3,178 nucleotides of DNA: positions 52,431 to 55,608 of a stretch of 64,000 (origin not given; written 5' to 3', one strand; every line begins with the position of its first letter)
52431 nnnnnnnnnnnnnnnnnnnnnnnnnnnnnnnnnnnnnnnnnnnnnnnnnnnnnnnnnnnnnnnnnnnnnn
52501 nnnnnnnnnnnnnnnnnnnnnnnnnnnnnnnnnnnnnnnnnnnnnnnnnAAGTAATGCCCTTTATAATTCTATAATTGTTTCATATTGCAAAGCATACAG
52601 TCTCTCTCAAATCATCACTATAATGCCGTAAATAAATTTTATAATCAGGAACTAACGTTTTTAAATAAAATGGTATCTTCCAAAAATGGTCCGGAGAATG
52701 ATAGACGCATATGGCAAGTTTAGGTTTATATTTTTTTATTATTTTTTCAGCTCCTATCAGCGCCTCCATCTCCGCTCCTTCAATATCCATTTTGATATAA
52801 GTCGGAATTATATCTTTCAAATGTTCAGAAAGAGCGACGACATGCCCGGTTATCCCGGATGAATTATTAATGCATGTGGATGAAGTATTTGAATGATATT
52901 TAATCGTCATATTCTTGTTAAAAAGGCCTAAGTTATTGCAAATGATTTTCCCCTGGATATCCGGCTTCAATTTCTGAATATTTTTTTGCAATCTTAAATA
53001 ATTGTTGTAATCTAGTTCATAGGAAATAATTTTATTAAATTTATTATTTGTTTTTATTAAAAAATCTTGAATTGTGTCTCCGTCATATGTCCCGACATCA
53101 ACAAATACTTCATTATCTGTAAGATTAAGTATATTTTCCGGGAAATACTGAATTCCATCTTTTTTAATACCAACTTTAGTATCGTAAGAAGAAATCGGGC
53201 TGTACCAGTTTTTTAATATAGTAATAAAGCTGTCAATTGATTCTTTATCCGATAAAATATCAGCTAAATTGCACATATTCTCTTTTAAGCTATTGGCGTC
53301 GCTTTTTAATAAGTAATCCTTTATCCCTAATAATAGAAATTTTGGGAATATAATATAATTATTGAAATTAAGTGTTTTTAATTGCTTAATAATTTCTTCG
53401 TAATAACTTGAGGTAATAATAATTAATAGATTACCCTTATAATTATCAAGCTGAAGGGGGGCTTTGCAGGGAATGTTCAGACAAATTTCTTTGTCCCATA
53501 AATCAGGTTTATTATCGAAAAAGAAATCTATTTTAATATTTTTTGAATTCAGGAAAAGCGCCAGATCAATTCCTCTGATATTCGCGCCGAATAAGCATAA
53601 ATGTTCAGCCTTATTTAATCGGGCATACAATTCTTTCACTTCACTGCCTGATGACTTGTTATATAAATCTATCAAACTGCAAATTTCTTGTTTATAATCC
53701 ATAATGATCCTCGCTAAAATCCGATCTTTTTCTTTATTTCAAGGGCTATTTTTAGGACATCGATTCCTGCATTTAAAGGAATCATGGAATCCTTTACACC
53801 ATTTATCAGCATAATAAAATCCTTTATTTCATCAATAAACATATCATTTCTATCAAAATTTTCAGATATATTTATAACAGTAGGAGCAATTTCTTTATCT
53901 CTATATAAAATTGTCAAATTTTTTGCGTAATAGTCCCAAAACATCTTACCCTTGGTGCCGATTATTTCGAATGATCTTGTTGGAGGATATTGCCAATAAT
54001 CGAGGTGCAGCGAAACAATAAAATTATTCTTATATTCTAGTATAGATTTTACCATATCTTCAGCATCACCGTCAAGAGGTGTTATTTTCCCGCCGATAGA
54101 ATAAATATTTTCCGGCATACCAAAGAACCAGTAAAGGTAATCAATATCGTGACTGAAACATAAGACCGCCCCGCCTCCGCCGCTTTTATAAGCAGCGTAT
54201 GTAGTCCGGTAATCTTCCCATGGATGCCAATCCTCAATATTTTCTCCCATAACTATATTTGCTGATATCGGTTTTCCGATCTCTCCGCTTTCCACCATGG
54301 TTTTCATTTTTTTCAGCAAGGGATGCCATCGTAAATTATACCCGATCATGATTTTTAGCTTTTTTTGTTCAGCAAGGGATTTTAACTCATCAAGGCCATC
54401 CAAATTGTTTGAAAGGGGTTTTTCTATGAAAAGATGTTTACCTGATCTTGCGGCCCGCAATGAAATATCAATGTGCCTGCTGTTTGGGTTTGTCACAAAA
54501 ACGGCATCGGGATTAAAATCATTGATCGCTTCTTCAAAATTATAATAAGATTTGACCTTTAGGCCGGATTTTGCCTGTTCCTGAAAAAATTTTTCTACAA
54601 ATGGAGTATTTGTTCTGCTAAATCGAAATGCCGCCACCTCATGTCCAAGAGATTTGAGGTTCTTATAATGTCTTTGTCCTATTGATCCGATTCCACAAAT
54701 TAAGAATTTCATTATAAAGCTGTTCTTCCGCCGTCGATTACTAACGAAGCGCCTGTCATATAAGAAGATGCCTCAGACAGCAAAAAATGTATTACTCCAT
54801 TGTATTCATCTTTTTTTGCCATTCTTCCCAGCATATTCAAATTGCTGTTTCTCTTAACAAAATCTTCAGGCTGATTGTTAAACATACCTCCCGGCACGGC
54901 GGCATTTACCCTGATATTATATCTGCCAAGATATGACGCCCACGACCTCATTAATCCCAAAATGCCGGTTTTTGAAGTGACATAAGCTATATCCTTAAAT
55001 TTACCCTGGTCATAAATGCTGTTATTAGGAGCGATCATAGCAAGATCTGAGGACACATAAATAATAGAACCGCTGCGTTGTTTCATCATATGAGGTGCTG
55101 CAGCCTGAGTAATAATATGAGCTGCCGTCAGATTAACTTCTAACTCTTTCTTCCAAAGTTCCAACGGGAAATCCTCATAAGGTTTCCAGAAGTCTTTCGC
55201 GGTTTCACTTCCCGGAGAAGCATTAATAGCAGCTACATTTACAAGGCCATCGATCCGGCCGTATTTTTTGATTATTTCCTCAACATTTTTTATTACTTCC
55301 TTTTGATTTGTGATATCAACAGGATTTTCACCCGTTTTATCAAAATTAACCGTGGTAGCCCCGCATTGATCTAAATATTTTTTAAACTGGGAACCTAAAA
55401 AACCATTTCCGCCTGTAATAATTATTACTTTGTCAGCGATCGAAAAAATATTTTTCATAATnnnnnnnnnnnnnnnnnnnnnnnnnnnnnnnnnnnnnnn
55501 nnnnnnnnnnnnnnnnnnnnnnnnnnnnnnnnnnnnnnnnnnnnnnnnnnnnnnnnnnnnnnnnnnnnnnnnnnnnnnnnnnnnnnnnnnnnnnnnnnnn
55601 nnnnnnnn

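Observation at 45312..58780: CDP-3,6-dideoxyhexose genes (rfbF, rfbG, E1/rfbH) combined with a YerE-like TPP enzyme: candidate branched-chain (yersiniose-like) sugar pathway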

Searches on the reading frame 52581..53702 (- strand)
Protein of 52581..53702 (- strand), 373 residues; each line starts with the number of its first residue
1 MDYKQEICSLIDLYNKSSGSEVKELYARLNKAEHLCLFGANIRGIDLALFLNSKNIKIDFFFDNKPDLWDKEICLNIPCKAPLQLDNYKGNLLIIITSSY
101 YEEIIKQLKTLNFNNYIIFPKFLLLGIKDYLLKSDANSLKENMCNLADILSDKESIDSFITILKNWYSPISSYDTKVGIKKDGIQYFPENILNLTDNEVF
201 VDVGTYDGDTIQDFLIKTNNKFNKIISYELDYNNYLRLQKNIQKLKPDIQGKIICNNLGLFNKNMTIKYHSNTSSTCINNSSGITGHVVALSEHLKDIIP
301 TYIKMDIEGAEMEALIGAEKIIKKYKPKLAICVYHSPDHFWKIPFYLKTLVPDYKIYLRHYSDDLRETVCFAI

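Call 3: search_protein_families(library=pfam, proteins=[window:52581-53702:-])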
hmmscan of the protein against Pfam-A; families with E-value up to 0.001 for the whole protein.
window:52581-53702:- (373 aa): 1 family
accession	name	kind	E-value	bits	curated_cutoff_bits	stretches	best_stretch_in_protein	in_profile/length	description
PF05050.19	Methyltransf_21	-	8.4e-11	42.7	22.7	1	202-341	1-156/173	Methyltransferase FkbM domain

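Call 5: search_protein_families(library=ncbifam, proteins=[window:52581-53702:-])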
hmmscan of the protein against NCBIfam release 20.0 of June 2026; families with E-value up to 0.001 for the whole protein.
window:52581-53702:- (373 aa): 2 families
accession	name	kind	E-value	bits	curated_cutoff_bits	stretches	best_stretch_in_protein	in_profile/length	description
TIGR01444.1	fkbM_fam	subfamily_domain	7.6e-10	39.4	37.7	1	199-331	1-140/143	FkbM family methyltransferase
NF011150.0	PRK14560.1-1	equivalog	0.00062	19.6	217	0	296-343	103-150/155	putative RNA-binding protein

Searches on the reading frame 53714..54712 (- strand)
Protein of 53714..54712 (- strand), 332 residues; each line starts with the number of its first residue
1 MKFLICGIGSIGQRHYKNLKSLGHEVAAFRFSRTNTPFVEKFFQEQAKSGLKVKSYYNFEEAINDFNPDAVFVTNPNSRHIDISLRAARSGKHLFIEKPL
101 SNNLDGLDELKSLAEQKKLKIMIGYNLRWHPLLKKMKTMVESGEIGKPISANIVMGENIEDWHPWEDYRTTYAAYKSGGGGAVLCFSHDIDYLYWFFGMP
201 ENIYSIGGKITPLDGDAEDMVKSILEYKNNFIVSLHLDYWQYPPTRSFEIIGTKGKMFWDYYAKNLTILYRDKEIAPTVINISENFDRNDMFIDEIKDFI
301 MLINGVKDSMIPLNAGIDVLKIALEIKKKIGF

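Call 3: search_protein_families(library=pfam, proteins=[window:53714-54712:-])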
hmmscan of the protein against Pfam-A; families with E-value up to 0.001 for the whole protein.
window:53714-54712:- (332 aa): 3 families
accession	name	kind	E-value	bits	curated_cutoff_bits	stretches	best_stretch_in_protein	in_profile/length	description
PF22725.1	GFO_IDH_MocA_C3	-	1.4e-19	70.7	27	1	134-257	2-123/124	GFO/IDH/MocA C-terminal domain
PF01408.29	GFO_IDH_MocA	-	3.6e-19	70.1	24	1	2-125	2-120/120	Oxidoreductase family, NAD-binding Rossmann fold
PF02894.22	GFO_IDH_MocA_C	-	2.2e-09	37.9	22.9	1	137-270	1-140/218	Oxidoreductase family, C-terminal alpha/beta domain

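Call 5: search_protein_families(library=ncbifam, proteins=[window:53714-54712:-])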
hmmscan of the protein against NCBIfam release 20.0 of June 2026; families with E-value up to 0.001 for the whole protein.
window:53714-54712:- (332 aa): 9 families
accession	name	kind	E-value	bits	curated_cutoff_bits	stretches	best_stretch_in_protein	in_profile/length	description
TIGR04380.1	myo_inos_iolG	equivalog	5.7e-32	110.9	355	1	2-328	3-321/330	inositol 2-dehydrogenase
NF040723.1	UDP-GlcNAcDh_Arch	equivalog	8.8e-25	87.8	450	2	3-151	3-144/302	UDP-N-acetylglucosamine 3-dehydrogenase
NF041392.1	XylDh_Gfo6_Halo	equivalog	3.9e-17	62.1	350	1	55-164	70-179/350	D-xylose 1-dehydrogenase Gfo6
NF052479.1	LevoglcsnDh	equivalog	1.1e-15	57.3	650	1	54-163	60-166/386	levoglucosan dehydrogenase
NF052679.1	InsChiInosDhIolG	equivalog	3.6e-13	49.3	540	1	2-156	4-156/343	bifunctional inositol 2-dehydrogenase/D-chiro-inositol 1-dehydrogenase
NF008607.0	PRK11579.1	subfamily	2e-11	43.5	330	1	59-255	56-245/346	oxidoreductase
NF058561.1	BT_2158_fam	equivalog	4.2e-09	35.5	750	1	5-147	38-176/487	glycoside 3-dehydrogenase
NF007574.0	PRK10206.1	equivalog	1e-07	31.3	352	1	45-203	43-193/345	oxidoreductase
NF058563.1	BT_2159_fam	equivalog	2.1e-05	23.7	650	1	57-147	52-142/350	disaccharide 3-dehydrogenase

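Call 64: search_solved_structures(query=window:53714-54712:-, max_evalue=1e-15)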
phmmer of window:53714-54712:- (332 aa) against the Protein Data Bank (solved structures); distinct sequences matched with E-value up to 1e-15: 7.
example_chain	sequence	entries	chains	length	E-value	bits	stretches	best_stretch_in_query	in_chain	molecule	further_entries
3cea_A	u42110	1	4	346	7.7e-22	81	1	4-325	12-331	Myo-inositol 2-dehydrogenase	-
3ezy_A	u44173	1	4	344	6.2e-21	78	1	4-312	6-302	Dehydrogenase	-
4n54_A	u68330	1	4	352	5e-19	71.8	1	2-327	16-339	Inositol dehydrogenase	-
4mkx_A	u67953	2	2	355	5.2e-19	71.7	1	2-327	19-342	Inositol dehydrogenase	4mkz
1zh8_A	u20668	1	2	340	3.2e-17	65.8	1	5-263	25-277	oxidoreductase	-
3db2_A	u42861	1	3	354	3.8e-17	65.6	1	68-260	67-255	putative NADPH-dependent oxidoreductase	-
3evn_A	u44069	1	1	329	2.4e-16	62.9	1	53-290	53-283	Oxidoreductase, Gfo/Idh/MocA family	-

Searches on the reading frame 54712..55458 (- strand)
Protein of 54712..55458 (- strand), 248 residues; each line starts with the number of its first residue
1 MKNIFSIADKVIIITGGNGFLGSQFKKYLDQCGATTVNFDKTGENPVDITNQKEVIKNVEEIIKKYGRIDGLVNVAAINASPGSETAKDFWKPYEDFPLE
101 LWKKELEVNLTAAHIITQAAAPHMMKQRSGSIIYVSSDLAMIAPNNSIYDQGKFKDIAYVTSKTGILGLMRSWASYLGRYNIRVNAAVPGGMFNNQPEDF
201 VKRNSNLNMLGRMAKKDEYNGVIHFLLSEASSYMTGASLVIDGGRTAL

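Call 4: search_protein_families(library=pfam, proteins=[window:54712-55458:-])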
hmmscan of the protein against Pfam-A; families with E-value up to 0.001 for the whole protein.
window:54712-55458:- (248 aa): 4 families
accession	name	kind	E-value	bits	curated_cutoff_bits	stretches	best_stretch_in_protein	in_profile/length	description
PF13561.12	adh_short_C2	-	2.1e-35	122.8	27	1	45-245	48-235/236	Enoyl-(Acyl carrier protein) reductase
PF00106.31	adh_short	-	1.2e-28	100.4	26.6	1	26-192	17-182/195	short chain dehydrogenase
PF01370.27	Epimerase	-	2.8e-06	27.4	20.9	1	12-86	1-82/240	NAD dependent epimerase/dehydratase family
PF04321.23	RmlD_sub_bind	-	5e-05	23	27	1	12-89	3-72/287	RmlD substrate binding domain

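Call 6: search_protein_families(library=ncbifam, proteins=[window:54712-55458:-])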
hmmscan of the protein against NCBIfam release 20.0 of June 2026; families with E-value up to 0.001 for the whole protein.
window:54712-55458:- (248 aa): 193 families (the best 25 are shown)
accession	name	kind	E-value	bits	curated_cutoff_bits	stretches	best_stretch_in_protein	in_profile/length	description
NF006619.0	PRK09186.1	equivalog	1.8e-37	129.4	255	1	47-244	62-253/256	oxidoreductase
NF006070.0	PRK08213.1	subfamily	2e-35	122.6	279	1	47-247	68-258/259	gluconate 5-dehydrogenase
NF009466.0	PRK12826.1-2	subfamily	3.3e-31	108.6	222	1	46-246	59-245/248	3-oxoacyl-ACP reductase FabG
NF004817.0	PRK06171.1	subfamily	5e-31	108.1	304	1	1-191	1-190/265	sorbitol-6-phosphate dehydrogenase subunit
NF005007.0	PRK06398.1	equivalog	5.4e-31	107.7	341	1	7-247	5-247/259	aldose dehydrogenase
NF005309.0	PRK06841.1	subfamily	6.6e-31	107.7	286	1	3-246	9-253/255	GolD/DthD family dehydrogenase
TIGR01830.1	3oxo_ACP_reduc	equivalog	2.4e-30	106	297.75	1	44-244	52-237/239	3-oxoacyl-[acyl-carrier-protein] reductase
NF006384.0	PRK08628.1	equivalog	4.2e-30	104.9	307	1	46-247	61-252/258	SDR family oxidoreductase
NF005853.0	PRK07774.1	equivalog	8.7e-30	103.9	303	1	46-245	61-246/250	SDR family oxidoreductase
NF005390.0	PRK06935.1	equivalog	1.3e-29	103.4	369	1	3-244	9-254/258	2-dehydro-3-deoxy-D-gluconate 5-dehydrogenase KduD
NF005681.0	PRK07478.1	subfamily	4.5e-29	101.6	267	1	48-246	63-250/254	SDR family oxidoreductase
TIGR03971.1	SDR_subfam_1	subfamily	1.5e-28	99.9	300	1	46-246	70-269/271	mycofactocin-coupled SDR family oxidoreductase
NF053702.1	TrHdxCHCADhChcB1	equivalog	1.6e-28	99.7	400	1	46-247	61-242/250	trans-4-hydroxycyclohexanecarboxylate dehydrogenase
NF053807.1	RhamDHLra1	equivalog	1.7e-28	100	400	1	47-244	61-246/252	L-rhamnose 1-dehydrogenase Lra1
NF009384.0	PRK12743.1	equivalog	1.7e-28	99.6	264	1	46-245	62-247/258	SDR family oxidoreductase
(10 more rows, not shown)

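Call 37: search_solved_structures(query=window:54712-55458:-, max_evalue=1e-25)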
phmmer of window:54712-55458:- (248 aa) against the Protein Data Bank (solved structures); distinct sequences matched with E-value up to 1e-25: 0.
